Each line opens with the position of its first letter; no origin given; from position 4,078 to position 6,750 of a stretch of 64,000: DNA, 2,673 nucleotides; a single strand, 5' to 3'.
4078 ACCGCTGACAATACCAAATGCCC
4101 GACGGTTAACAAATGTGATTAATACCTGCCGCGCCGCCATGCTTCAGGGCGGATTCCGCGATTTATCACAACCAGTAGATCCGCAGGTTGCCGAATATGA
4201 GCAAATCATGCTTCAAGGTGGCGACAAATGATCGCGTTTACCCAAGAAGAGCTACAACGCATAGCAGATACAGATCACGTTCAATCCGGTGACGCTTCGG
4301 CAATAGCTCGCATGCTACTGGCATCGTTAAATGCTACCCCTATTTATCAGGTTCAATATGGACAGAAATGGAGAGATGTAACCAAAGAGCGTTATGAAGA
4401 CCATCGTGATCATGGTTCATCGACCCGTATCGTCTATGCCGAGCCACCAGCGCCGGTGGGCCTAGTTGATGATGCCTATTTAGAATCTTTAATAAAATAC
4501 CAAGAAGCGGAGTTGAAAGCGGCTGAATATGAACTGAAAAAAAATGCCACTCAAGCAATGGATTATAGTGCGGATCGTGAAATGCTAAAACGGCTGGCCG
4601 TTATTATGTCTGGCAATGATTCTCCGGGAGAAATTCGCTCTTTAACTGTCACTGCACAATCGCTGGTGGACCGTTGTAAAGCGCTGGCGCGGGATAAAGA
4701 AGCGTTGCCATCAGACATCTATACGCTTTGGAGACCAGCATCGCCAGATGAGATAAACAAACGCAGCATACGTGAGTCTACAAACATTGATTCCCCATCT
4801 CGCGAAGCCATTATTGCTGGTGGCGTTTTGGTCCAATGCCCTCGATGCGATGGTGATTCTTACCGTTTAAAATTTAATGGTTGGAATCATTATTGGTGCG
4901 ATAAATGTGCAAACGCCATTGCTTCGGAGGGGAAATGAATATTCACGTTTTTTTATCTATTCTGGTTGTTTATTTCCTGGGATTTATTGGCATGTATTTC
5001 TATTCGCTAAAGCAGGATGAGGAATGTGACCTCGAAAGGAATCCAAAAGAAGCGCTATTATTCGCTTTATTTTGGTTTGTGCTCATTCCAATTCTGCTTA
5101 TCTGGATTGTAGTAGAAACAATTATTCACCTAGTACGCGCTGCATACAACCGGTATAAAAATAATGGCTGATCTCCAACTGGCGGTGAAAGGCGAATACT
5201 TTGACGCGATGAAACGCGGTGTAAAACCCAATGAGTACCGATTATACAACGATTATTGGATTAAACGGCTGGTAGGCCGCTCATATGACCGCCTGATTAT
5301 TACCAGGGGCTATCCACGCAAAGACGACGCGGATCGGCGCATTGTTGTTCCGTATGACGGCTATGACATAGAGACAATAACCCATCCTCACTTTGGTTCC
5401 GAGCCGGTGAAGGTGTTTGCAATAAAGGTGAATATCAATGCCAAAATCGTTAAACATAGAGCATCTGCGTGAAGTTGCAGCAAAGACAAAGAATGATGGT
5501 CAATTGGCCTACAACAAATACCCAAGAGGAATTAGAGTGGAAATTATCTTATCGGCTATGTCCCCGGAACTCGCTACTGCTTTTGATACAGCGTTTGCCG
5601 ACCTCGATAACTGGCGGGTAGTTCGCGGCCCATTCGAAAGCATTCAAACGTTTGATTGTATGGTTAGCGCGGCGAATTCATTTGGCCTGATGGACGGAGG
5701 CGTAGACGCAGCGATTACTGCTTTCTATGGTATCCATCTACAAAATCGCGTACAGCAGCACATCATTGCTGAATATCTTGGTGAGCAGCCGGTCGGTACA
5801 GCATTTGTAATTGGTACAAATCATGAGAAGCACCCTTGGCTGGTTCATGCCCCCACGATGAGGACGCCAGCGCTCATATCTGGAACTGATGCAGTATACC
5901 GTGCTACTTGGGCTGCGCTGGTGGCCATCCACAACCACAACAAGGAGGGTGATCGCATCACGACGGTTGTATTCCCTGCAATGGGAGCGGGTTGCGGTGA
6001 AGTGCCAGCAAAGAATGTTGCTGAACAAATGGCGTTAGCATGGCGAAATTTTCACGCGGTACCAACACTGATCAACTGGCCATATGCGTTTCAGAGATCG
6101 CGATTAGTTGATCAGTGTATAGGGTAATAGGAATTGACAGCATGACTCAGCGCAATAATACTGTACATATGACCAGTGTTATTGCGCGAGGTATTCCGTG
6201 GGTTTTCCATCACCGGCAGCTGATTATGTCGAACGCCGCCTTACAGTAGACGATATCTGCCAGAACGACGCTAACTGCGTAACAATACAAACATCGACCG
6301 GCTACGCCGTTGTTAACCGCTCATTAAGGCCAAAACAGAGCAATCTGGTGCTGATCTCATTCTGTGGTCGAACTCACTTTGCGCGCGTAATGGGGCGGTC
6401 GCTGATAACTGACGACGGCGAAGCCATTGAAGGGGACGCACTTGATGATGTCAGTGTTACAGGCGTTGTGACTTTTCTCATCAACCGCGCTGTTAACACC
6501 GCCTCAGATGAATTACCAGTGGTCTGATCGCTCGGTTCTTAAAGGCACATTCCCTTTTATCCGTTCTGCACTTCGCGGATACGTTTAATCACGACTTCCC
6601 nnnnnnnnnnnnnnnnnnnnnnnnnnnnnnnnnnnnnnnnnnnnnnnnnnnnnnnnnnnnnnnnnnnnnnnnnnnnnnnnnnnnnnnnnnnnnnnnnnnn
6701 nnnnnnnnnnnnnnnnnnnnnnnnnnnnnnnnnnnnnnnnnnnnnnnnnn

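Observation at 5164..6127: Macro-domain protein next to an ASCH-like protein in the accessory island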

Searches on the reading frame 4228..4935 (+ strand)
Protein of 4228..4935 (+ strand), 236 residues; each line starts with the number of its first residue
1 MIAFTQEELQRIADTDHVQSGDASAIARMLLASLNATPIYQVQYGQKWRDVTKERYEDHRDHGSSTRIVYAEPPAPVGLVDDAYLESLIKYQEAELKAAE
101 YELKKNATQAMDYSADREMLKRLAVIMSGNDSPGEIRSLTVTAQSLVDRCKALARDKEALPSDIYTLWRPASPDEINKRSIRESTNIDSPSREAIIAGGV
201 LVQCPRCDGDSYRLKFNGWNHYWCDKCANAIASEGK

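Call 3: search_protein_families(library=pfam, proteins=[window:4228-4935:+], max_evalue=0.1)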
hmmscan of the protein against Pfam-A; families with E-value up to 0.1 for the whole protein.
window:4228-4935:+ (236 aa): 2 families
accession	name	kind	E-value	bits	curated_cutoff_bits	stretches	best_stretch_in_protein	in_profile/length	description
PF06827.20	zf-FPG_IleRS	-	0.046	14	21.3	1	204-229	4-29/30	Zinc finger found in FPG and IleRS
PF13851.11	GAS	-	0.069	13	32.3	0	91-161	58-126/200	Growth-arrest specific micro-tubule binding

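Call 4: search_protein_families(library=phrogs, proteins=[window:4228-4935:+], max_evalue=0.01)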
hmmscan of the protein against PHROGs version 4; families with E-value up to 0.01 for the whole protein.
window:4228-4935:+ (236 aa): 5 families
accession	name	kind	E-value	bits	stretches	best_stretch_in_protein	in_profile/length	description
phrog_28084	-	unknown function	1.6e-07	31.8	1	104-154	178-227/385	-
phrog_60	-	unknown function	9.3e-07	29.8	1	1-132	116-195/461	-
phrog_660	-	unknown function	0.0017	19.4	1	1-132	3-143/193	-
phrog_9188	-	unknown function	0.0052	18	1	178-232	17-65/70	-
phrog_3323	-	unknown function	0.0082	17.5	0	1-42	1-49/90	-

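Call 14: search_protein_families(library=padloc, proteins=[window:4228-4935:+], max_evalue=0.1)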
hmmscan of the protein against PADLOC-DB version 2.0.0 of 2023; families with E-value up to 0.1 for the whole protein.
window:4228-4935:+ (236 aa): 0 families

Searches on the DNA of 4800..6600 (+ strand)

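Call 5: search_dna_similar(query=window:4800-6600:+, collection=phages, mode=near, max_rows=25)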
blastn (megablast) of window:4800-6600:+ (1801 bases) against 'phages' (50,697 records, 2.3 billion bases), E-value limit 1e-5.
Records with a match: 1; places in all: 1; records where one place covers at least 80% of the query: 0.
Best place of each record, by identity: 80-90% 1.
By first word of the organism name: Salmonella 1.
By host as written in the record: Salmonella enterica subsp. enterica serovar Rissen 1.
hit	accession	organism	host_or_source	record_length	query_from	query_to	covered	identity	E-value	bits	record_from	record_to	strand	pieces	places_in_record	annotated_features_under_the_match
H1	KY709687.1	Salmonella phage 29485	Salmonella enterica subsp. enterica ...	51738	2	139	8%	88.4%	2e-38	167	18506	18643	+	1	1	EaD protein | EaA protein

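Call 6: search_dna_similar(query=window:4800-6600:+, collection=plasmids, mode=near, max_rows=15)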
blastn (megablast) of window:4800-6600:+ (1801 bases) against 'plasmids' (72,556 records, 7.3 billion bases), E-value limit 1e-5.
Records with a match: 10; places in all: 15; records where one place covers at least 80% of the query: 0.
Best place of each record, by identity: 90-95% 1; 80-90% 9.
By first word of the organism name: Citrobacter 9; Salmonella 1.
By predicted mobility (MOB-suite, as given by PLSDB): non-mobilizable 10.
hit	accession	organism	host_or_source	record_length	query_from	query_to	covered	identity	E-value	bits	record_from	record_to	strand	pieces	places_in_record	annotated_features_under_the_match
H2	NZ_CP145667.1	Citrobacter freundii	Homo sapiens,stool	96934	163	1801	49%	88.1%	4e-164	1047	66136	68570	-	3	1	hypothetical protein (x5) | antitoxin PHD | ASCH domain-containing protein | DNA-binding protein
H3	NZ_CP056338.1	Citrobacter freundii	culture,Wastewater effluent sample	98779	1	654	36%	92.2%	0e+0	926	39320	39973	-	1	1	ASCH domain-containing protein | hypothetical protein (x3)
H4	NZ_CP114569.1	Citrobacter freundii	Homo sapiens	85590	1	646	36%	88.5%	0e+0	784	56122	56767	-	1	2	ASCH domain-containing protein | hypothetical protein (x3)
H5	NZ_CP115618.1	Citrobacter freundii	Homo sapiens,urine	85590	1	646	36%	88.5%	0e+0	784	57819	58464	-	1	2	ASCH domain-containing protein | hypothetical protein (x3)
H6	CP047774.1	Citrobacter freundii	Rectal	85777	163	649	27%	86.9%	6e-152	545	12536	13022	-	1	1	ASCH domain-containing protein | hypothetical protein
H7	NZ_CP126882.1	Citrobacter freundii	Homo sapiens,Urine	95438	160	643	27%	87.0%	6e-152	545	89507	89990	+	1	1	ASCH domain-containing protein | hypothetical protein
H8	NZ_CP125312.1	Citrobacter freundii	Homo sapiens,urine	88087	162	649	27%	86.3%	2e-147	531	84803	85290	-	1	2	RNA-binding protein | hypothetical protein (x2)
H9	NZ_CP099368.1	Citrobacter portucalensis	culture,Pooled sediment sample ...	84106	163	621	25%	87.0%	5e-143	516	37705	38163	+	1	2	ASCH domain-containing protein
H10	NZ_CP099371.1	Citrobacter portucalensis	culture,Pooled sediment sample ...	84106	163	621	25%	87.0%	5e-143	516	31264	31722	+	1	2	ASCH domain-containing protein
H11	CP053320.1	Salmonella enterica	Isolate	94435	1331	1652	18%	88.5%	3e-105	390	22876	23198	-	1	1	record has no annotation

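Call 8: get_annotated_region(hit=H2, flank=6000)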
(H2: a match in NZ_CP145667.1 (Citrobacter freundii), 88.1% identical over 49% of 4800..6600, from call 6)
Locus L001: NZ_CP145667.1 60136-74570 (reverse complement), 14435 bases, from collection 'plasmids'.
description: Citrobacter freundii strain S1-CHI-03-B plasmid p2-S1-CHI-03-B, complete sequence
organism: Citrobacter freundii (NCBI taxid 546)
taxonomy: Bacteria; Pseudomonadota; Gammaproteobacteria; Enterobacterales; Enterobacteriaceae; Citrobacter; Citrobacter freundii
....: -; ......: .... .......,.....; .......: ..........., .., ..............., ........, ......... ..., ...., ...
typing (MOB-suite, as given by PLSDB): non-mobilizable
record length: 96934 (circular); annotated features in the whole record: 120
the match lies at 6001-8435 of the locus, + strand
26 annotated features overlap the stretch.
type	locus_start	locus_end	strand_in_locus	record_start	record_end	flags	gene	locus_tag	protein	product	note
CDS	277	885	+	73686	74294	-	-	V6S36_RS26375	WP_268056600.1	hypothetical protein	-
CDS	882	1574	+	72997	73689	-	-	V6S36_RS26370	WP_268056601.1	hypothetical protein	-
CDS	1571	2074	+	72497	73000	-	-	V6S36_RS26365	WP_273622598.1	hypothetical protein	-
CDS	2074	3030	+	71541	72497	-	-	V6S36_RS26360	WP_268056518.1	hypothetical protein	-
CDS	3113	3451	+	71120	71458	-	-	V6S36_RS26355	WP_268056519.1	Rrf2 family transcriptional regulator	-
CDS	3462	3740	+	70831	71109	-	-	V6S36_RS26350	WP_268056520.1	hypothetical protein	-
CDS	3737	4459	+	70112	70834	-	-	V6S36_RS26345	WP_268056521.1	hypothetical protein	-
CDS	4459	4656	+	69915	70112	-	-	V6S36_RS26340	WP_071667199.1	hypothetical protein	-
CDS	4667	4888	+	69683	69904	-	-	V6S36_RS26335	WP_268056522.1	hypothetical protein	-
CDS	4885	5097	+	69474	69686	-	-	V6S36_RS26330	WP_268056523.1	hypothetical protein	-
CDS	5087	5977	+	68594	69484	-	-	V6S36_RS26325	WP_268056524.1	hypothetical protein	-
CDS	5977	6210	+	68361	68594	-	-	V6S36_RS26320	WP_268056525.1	hypothetical protein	-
CDS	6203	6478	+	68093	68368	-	-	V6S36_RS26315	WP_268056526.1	ASCH domain-containing protein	-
CDS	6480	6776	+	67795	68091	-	-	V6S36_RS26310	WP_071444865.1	hypothetical protein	-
CDS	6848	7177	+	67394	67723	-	-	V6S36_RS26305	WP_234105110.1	hypothetical protein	-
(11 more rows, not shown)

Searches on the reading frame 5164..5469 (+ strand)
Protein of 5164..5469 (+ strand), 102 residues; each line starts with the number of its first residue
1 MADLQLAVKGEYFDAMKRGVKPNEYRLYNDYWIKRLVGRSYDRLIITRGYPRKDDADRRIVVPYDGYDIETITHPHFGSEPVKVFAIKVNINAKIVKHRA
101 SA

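Call 3: search_protein_families(library=pfam, proteins=[window:5164-5469:+], max_evalue=0.1)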
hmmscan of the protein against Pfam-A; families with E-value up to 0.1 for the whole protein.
window:5164-5469:+ (102 aa): 0 families

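Call 4: search_protein_families(library=phrogs, proteins=[window:5164-5469:+], max_evalue=0.01)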
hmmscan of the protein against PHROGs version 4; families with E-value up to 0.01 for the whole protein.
window:5164-5469:+ (102 aa): 1 family
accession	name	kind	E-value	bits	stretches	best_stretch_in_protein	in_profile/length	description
phrog_625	-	unknown function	1.2e-42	145.1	1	1-94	1-94/98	-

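Call 12: search_solved_structures(query=window:5164-5469:+, max_evalue=10, show_alignments=2)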
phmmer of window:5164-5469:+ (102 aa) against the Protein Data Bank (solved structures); distinct sequences matched with E-value up to 10: 1.
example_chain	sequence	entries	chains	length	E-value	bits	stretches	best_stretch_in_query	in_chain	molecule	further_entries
6e0u_A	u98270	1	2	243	1.2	12.8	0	18-92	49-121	Serine protease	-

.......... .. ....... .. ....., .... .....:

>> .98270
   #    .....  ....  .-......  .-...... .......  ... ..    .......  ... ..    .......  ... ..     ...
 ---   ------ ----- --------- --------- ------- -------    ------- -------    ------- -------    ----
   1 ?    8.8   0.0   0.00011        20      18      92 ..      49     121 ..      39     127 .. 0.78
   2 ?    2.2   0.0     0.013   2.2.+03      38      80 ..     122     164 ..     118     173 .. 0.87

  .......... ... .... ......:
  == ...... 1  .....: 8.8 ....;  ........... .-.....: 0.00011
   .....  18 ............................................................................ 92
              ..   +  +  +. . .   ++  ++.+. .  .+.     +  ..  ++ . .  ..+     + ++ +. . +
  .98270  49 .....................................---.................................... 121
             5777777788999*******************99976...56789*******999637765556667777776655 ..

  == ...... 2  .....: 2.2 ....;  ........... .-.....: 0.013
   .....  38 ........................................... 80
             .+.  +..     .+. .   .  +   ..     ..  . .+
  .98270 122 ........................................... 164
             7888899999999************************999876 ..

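Call 13: search_protein_families(library=ncbifam, proteins=[window:5164-5469:+], max_evalue=0.1)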
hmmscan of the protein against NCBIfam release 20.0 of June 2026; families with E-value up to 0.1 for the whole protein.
window:5164-5469:+ (102 aa): 0 families

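Call 14: search_protein_families(library=padloc, proteins=[window:5164-5469:+], max_evalue=0.1)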
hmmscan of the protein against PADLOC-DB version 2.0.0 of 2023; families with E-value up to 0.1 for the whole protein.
window:5164-5469:+ (102 aa): 0 families

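Call 30: search_dna_similar(query=window:5164-5469:+, collection=phages, mode=protein, max_rows=40, rows=spread)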
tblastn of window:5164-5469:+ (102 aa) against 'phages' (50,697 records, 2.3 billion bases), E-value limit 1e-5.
Records with a match: 332; places in all: 332; records where one place covers at least 80% of the query: 327.
Best place of each record, by identity: 60-80% 291; <60% 41.
By first word of the organism name: Salmonella 133; Escherichia 68; Stx2a-converting 51; Ralstonia 19; Klebsiella 11; Enterobacteria 6; Stx2-converting 6; Stx1a-converting 5; Stx 4; Erwinia 3; and 17 more.
By host as written in the record: - 80; Salmonella enterica 37; Salmonella enterica subsp. enterica serovar Typhimurium 20; Salmonella enterica subsp. enterica serovar Enteritidis 17; Ralstonia solanacearum 16; Escherichia coli 15; Salmonella sp. 15; Klebsiella pneumoniae 9; and 88 more.
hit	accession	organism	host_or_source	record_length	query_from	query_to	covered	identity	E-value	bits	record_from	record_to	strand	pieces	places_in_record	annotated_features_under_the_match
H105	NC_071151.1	Klebsiella phage vB_Kpn_ZC2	Klebsiella pneumoniae KP-08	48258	1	100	98%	72.0%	5e-41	148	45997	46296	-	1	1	ASCH domain-containing protein | DNA primase | hypothetical protein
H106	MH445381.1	Escherichia phage P1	Escherichia coli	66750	1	93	91%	74.2%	1e-39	144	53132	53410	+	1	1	hypothetical protein (x2)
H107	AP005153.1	Escherichia Stx1 converting phage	Escherichia coli O157:H7 Morioka V526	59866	1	91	89%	75.8%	3e-41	149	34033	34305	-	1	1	hypothetical protein (x3)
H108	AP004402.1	Stx2 converting phage I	Escherichia coli O157:H7 Okayama O-27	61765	1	91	89%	75.8%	3e-41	149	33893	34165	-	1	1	hypothetical protein (x3)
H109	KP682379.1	Escherichia phage PA21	Escherichia coli PA21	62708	1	91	89%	75.8%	3e-41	149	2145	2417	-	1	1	hypothetical protein | EaA protein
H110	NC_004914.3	Escherichia phage Stx2 II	Escherichia coli O157:H7 Morioka V526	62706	1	91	89%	75.8%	3e-41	149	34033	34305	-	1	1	hypothetical protein | ASCH domain-containing protein | DUF551 domain-containing protein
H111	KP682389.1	Escherichia phage PA45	Escherichia coli PA45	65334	1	91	89%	75.8%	3e-41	149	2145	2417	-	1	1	hypothetical protein | EaA protein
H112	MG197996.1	Escherichia phage APC_JM3.2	Escherichia coli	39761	1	91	89%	75.8%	2e-40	146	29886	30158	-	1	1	ASCH domain-containing protein | EaA protein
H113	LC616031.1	Stx2a-converting phage Stx2_EH0505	-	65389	1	92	90%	73.9%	3e-39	143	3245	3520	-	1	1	none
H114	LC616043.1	Stx2a-converting phage Stx2_3725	-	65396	1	92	90%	73.9%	3e-39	143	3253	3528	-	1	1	none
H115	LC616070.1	Stx2a-converting phage Stx2_15436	-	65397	1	92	90%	73.9%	3e-39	143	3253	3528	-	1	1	none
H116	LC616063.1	Stx2a-converting phage Stx2_3418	-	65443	1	92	90%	73.9%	3e-39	143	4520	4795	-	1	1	none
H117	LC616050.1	Stx2a-converting phage Stx2_3350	-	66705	1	92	90%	73.9%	3e-39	143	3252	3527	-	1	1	none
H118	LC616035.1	Stx2a-converting phage Stx2_13E027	-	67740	1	92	90%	73.9%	3e-39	143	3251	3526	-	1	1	none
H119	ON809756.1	Salmonella phage Salfasec13b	Salmonella enterica subsp. enterica ...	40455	1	91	89%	74.7%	7e-40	145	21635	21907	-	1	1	hypothetical protein (x2)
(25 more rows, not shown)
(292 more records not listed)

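Call 38: find_homologous_proteins(query=window:5164-5469:+, max_evalue=0.001)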
Query window:5164-5469:+ (102 aa): 465 proteins with E <= 0.001 among 465 candidates; the best 120 are listed.
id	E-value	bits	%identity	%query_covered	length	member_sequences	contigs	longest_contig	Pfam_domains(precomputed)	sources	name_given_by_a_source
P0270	3.6e-53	196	95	89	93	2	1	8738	-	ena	-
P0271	1.7e-51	191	92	91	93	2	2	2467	-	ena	-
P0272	2.9e-51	190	92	91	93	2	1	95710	-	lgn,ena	-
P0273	3.8e-51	189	91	91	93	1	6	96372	-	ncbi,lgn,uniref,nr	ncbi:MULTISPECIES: RNA-binding protein [Citrobacter freundii complex]|uniref:ASCH domain-containing 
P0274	5.9e-51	189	92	91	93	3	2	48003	-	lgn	-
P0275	1.2e-50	188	91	91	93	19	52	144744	-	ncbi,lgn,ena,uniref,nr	ncbi:TPA: ASCH domain-containing protein [Citrobacter freundii]|uniref:RNA-binding protein n=1 Tax=C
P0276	6.2e-48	179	86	90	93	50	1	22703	-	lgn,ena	-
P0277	3.1e-43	164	78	91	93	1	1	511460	-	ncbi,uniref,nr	ncbi:ASCH domain-containing protein [Kosakonia sacchari]|uniref:ASCH domain-containing protein n=1 T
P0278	2.3e-42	161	81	91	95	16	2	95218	-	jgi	jgi:hypothetical protein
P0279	4.7e-42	160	79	90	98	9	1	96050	-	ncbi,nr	ncbi:ASCH domain-containing protein [Salmonella enterica]|nr:ASCH domain-containing protein [Salmone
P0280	7.2e-42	160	78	91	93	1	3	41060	-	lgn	-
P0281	9.3e-42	159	73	92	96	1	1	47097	-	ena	-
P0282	1.6e-41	159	75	93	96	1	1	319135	-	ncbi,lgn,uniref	ncbi:ASCH domain-containing protein [Lonsdalea quercina]|uniref:ASCH domain-containing protein n=1 T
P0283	1.6e-41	159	71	100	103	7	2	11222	-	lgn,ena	-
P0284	1.7e-41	158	77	91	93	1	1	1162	-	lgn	-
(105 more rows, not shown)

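Call 48: predict_structure(alignment_id=A3)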
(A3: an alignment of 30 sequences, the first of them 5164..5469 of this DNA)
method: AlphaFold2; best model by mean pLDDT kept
length: 102 residues; sequences in the alignment: 30
mean_pLDDT: 84.9   pTM: 0.75
mean pLDDT of the five models: 84.9, 84.2, 84.0, 84.0, 82.5
residues with pLDDT >= 90: 61; 70-90: 24; 50-70: 9; < 50: 8
segments of 3 or more residues with pLDDT < 50: 95-102
pLDDT, mean of each block of 10 residues (from residue 1): 89 89 94 94 88 72 94 93 95 51 36
secondary structure, 60 per line:
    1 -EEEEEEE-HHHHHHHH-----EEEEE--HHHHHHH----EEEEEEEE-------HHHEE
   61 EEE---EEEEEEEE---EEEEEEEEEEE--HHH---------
elements in order: E2-8 H10-17 E23-27 H30-36 E41-48 E59-63 E67-74 E78-88

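Call 52: fold_search(model_id=the predicted structure, library=pdb)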
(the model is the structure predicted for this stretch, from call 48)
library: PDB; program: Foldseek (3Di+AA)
matches with E <= 10: 178; with E <= 0.001: 0
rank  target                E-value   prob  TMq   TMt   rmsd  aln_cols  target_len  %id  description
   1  3iuw_A                2.7e-02  0.98  0.45  0.56   5.5        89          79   18  Crystal structure of Activating signal cointegrator (NP_814290.1) from ENTEROCOCCUS FAECALIS V583 at 1.58 A resolution (released 2009-09-15)
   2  2z0t_B                7.1e-02  0.90  0.49  0.46   5.3       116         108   16  Crystal structure of hypothetical protein PH0355 (released 2007-11-13)
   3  1xne_MODEL_1_A        1.0e-01  0.89  0.51  0.47   4.2       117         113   17  Solution Structure of Pyrococcus furiosus Protein PF0470: The Northeast Structural Genomics Consortium Target  (released 2004-12-14)
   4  1s04_MODEL_1_A        1.2e-01  0.66  0.37  0.35   4.0        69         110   14  Solution NMR Structure of Protein PF0455 from Pyrococcus furiosus. Northeast Structural Genomics Consortium Ta (released 2005-01-04)
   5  5y6c_A                1.3e-01  0.84  0.50  0.38   4.2       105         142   15  Crystal structure of ZmASCH S128A mutant protein from Zymomonas mobilis (released 2018-07-18)
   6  3iuw_B                1.3e-01  0.66  0.39  0.47   6.9        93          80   19  Crystal structure of Activating signal cointegrator (NP_814290.1) from ENTEROCOCCUS FAECALIS V583 at 1.58 A resolution (released 2009-09-15)
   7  5y6b_B                2.1e-01  0.60  0.49  0.38   9.5       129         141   13  Crystal structure of ZmASCH Y47F mutant protein from Zymomonas mobilis (released 2018-07-18)
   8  5gus_A                2.4e-01  0.75  0.51  0.39   4.2       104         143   14  Crystal structure of ASCH domain from Zymomonas mobilis (released 2017-08-30)
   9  5gus_B                2.4e-01  0.75  0.50  0.38   4.2       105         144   15  Crystal structure of ASCH domain from Zymomonas mobilis (released 2017-08-30)
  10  2z0t_A                2.7e-01  0.54  0.46  0.44   5.4       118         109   14  Crystal structure of hypothetical protein PH0355 (released 2007-11-13)
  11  5y6b_A                3.1e-01  0.63  0.49  0.37   4.4       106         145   14  Crystal structure of ZmASCH Y47F mutant protein from Zymomonas mobilis (released 2018-07-18)
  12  5y6b_D                4.5e-01  0.54  0.50  0.39   4.5       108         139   14  Crystal structure of ZmASCH Y47F mutant protein from Zymomonas mobilis (released 2018-07-18)
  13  5guq_A                4.8e-01  0.41  0.49  0.37  10.8       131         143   12  Crystal structure of ASCH from Zymomonas mobilis (released 2017-08-30)
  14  9kyh_B                5.1e-01  0.57  0.51  0.50   5.7       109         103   12  Crystal structure of E.coli ac4C amidohydrolase YqfB in complex with ac4C (released 2025-08-20)
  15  5guq_C                5.4e-01  0.38  0.49  0.36  10.7       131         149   12  Crystal structure of ASCH from Zymomonas mobilis (released 2017-08-30)
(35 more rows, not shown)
